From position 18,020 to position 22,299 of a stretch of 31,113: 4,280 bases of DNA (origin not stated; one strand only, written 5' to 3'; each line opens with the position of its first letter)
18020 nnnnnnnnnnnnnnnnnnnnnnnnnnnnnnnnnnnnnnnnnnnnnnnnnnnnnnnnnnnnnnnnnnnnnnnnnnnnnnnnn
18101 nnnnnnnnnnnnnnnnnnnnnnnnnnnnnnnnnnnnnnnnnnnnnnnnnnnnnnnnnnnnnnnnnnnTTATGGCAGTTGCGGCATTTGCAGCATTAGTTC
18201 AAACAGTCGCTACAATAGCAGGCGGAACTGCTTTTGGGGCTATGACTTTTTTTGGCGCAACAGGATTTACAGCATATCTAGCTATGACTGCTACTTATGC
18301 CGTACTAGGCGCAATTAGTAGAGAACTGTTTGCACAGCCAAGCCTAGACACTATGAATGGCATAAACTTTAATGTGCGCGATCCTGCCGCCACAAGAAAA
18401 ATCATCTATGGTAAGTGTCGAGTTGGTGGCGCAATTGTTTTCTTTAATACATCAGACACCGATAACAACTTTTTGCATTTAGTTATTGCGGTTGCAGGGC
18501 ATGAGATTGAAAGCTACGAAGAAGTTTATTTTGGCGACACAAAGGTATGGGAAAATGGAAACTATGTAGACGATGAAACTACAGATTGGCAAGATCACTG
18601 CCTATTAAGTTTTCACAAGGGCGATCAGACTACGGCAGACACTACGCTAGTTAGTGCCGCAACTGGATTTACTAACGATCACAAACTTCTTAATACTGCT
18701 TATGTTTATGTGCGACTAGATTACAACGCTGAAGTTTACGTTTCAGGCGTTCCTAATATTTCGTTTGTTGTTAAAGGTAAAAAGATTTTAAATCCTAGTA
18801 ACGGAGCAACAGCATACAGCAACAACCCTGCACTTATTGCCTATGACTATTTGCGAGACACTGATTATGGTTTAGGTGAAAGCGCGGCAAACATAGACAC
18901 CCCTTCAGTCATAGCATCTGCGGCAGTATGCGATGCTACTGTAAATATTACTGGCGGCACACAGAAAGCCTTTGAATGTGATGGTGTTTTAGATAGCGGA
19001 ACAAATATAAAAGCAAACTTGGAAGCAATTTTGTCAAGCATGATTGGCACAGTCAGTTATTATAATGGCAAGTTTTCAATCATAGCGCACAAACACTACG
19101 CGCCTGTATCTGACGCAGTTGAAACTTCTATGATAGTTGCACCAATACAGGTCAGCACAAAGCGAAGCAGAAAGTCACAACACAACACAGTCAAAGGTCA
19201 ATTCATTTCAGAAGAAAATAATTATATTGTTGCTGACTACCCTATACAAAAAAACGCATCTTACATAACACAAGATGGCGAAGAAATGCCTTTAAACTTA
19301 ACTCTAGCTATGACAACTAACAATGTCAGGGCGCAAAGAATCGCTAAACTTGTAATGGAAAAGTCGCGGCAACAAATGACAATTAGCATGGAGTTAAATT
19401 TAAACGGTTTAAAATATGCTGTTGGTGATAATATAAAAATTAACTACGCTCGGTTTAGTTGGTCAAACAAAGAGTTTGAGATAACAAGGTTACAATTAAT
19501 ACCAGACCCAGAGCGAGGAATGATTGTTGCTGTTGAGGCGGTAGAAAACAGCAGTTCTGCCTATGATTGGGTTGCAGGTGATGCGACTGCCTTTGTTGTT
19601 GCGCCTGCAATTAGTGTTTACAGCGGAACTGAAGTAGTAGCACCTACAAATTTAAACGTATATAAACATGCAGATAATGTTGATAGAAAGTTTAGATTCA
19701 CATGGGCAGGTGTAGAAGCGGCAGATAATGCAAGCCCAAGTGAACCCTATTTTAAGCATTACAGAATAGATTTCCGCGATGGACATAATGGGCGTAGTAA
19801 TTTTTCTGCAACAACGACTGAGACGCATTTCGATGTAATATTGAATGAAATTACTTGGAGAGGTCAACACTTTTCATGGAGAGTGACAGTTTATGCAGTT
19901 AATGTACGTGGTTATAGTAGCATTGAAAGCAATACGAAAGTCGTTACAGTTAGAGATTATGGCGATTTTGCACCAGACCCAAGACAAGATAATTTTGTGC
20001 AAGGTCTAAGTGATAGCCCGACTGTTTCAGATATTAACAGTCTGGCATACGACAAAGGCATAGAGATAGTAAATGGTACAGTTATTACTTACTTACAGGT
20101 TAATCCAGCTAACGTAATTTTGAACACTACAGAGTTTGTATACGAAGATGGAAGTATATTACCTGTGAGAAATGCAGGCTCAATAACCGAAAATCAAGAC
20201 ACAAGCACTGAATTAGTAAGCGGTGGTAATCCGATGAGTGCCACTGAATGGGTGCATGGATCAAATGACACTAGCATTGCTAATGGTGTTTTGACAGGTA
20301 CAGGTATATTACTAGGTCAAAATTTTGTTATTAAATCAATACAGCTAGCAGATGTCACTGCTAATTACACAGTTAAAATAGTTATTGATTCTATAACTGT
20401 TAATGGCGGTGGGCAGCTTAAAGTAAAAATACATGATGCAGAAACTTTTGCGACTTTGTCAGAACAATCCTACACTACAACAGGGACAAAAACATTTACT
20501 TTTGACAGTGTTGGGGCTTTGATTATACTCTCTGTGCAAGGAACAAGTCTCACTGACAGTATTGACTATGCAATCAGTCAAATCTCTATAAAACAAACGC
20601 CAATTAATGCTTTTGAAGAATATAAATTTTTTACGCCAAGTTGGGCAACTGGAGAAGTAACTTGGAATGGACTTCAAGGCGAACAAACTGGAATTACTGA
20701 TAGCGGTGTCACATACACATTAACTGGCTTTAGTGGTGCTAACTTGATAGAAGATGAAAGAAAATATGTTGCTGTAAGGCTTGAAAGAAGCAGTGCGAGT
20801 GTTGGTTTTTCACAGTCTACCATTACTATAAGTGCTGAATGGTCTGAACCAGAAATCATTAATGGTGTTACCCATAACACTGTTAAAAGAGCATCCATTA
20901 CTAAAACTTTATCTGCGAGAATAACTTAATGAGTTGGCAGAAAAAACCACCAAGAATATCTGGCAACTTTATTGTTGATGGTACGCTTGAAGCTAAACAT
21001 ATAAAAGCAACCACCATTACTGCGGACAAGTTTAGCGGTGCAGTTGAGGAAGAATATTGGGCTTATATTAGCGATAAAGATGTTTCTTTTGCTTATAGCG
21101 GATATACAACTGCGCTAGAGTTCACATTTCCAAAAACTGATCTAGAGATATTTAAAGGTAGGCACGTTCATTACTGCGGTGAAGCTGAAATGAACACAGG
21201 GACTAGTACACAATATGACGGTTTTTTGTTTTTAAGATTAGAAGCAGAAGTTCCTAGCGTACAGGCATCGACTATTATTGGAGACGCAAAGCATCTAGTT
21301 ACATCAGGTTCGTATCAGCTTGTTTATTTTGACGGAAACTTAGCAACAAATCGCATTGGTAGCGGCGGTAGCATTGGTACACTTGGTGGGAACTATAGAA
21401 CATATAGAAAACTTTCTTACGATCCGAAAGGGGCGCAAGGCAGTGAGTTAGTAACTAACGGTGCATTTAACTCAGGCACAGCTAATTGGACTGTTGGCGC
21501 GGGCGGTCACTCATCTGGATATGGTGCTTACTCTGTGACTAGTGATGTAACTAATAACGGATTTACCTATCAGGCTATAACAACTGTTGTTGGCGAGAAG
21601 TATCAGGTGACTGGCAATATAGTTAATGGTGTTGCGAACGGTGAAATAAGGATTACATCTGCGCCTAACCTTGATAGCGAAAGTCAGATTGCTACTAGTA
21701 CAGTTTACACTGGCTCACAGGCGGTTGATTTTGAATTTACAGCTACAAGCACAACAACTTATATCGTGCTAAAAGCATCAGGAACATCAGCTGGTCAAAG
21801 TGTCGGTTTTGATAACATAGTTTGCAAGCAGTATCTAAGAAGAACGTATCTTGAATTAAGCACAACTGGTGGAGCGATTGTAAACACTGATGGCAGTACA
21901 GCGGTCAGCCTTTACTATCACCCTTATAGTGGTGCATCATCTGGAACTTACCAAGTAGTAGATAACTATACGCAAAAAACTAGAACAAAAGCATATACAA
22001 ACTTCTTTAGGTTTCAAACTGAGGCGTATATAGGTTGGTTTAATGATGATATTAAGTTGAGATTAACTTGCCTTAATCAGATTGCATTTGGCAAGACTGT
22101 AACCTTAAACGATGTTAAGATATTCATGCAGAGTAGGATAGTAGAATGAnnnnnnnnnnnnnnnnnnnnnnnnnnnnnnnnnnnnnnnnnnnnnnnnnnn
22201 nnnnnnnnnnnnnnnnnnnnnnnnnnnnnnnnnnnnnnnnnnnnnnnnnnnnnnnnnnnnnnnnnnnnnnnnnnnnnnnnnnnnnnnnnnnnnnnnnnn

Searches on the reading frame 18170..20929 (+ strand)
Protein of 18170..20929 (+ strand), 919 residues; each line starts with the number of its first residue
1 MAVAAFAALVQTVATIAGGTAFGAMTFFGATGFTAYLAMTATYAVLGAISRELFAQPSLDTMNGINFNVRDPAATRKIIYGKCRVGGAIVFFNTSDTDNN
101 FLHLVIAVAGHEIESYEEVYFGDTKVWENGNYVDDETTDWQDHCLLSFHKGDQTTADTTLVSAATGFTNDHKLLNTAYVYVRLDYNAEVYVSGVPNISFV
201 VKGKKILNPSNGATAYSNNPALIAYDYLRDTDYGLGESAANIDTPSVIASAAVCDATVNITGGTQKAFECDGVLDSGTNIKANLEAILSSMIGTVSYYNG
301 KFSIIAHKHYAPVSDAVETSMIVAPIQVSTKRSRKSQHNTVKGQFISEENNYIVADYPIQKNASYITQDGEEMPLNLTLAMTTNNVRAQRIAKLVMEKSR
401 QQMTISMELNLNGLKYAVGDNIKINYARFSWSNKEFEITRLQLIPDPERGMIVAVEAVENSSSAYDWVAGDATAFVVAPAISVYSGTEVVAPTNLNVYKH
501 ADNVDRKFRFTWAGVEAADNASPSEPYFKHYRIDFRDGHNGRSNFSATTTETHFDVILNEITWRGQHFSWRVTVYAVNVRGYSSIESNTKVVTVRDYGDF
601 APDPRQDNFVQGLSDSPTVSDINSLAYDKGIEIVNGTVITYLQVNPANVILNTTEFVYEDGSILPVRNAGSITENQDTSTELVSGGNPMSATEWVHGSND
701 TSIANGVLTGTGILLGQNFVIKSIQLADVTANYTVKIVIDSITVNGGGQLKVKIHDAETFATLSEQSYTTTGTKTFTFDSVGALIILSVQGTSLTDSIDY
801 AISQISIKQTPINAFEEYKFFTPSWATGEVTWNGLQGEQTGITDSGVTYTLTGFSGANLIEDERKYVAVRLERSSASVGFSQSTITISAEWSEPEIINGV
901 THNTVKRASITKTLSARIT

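Call 6: search_protein_families(library=pfam, proteins=[window:18170-20929:+], max_evalue=0.01)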
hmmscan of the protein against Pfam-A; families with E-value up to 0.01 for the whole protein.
window:18170-20929:+ (919 aa): 0 families

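Call 7: search_protein_families(library=phrogs, proteins=[window:18170-20929:+], max_evalue=0.001)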
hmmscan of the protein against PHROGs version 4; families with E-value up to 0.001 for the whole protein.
window:18170-20929:+ (919 aa): 3 families
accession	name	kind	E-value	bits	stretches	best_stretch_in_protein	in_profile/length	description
phrog_5616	-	tail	1.5e-75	256.1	1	7-516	4-554/873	tail fiber protein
phrog_31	-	tail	7.5e-63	213.9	2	153-432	451-748/1565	central tail fiber J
phrog_37728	-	unknown function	5.9e-34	117.5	1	76-498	45-481/1894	-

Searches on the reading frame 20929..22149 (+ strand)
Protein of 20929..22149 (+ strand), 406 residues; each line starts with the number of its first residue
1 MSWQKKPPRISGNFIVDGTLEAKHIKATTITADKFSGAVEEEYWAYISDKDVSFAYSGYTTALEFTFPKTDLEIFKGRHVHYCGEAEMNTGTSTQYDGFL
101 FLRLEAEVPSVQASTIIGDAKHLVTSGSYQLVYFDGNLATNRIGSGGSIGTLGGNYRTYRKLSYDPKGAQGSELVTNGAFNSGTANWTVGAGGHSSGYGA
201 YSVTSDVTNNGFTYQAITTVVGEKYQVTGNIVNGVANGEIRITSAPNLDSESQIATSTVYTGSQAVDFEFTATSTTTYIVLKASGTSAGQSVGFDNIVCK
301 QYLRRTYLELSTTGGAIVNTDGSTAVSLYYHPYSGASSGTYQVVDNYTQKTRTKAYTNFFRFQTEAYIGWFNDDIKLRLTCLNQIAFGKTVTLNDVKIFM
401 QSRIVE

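Call 6: search_protein_families(library=pfam, proteins=[window:20929-22149:+], max_evalue=0.01)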
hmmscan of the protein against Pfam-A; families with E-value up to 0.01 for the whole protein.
window:20929-22149:+ (406 aa): 1 family
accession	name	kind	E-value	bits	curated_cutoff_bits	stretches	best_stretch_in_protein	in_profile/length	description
PF04862.18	DUF642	-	0.009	16.2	27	0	206-287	61-142/157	Protein of unknown function (DUF642)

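Call 7: search_protein_families(library=phrogs, proteins=[window:20929-22149:+], max_evalue=0.001)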
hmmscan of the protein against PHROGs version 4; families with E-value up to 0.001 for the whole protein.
window:20929-22149:+ (406 aa): 0 families

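Call 90: search_protein_families(library=ncbifam, proteins=[window:20929-22149:+], max_evalue=0.01)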
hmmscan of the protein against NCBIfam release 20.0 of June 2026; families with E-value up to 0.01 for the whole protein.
window:20929-22149:+ (406 aa): 0 families
